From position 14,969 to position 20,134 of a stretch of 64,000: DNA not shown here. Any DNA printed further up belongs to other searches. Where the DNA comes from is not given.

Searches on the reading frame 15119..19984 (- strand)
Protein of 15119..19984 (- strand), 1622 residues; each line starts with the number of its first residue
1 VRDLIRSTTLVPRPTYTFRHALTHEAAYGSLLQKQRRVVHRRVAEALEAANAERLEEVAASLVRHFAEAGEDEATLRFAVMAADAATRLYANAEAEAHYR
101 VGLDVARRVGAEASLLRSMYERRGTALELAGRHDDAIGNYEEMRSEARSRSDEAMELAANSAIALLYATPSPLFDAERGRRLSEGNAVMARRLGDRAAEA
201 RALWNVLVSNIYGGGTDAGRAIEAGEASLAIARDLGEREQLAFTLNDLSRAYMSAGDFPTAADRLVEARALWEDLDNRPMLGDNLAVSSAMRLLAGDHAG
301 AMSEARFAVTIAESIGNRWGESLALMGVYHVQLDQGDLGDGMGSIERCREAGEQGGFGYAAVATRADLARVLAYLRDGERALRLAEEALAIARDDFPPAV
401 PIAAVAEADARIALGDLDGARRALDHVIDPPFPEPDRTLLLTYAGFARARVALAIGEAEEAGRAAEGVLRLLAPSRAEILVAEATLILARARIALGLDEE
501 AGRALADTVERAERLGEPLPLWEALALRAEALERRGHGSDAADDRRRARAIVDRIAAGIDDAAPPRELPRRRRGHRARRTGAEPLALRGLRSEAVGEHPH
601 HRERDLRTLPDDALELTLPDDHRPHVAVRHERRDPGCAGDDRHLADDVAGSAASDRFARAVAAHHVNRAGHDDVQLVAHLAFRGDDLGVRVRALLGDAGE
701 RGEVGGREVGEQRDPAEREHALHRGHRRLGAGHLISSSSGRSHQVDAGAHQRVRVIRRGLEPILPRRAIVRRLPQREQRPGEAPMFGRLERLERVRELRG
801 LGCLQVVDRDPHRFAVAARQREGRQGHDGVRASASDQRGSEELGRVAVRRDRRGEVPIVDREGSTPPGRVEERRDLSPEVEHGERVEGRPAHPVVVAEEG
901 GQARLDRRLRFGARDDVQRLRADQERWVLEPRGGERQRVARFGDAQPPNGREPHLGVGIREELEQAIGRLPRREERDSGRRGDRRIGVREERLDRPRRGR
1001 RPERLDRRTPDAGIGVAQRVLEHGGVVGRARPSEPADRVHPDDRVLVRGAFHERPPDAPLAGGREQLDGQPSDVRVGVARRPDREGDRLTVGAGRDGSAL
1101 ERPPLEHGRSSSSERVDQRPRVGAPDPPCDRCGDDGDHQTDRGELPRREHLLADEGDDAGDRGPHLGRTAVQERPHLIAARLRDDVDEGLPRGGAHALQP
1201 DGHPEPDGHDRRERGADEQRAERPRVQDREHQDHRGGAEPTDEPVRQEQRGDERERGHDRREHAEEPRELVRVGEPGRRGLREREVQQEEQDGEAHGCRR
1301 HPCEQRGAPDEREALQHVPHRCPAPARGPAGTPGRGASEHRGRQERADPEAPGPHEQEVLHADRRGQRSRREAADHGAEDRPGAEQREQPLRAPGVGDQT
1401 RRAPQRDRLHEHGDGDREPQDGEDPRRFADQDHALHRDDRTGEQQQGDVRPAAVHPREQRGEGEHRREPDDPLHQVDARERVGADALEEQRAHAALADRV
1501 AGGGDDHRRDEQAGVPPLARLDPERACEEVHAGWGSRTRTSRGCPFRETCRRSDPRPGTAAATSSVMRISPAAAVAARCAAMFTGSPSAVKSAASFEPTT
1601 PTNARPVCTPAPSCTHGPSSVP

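Call 70: search_protein_families(library=pfam, proteins=[window:15119-19984:-], max_evalue=0.0001)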
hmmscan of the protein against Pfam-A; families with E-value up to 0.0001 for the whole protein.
window:15119-19984:- (1622 aa): 2 families
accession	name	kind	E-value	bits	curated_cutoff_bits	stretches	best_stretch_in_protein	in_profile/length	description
PF17874.7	TPR_MalT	-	6.8e-11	42.5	45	2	293-543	51-301/336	MalT-like TPR region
PF13424.12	TPR_12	-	5.6e-07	30.1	30.1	0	220-273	21-76/77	Tetratricopeptide repeat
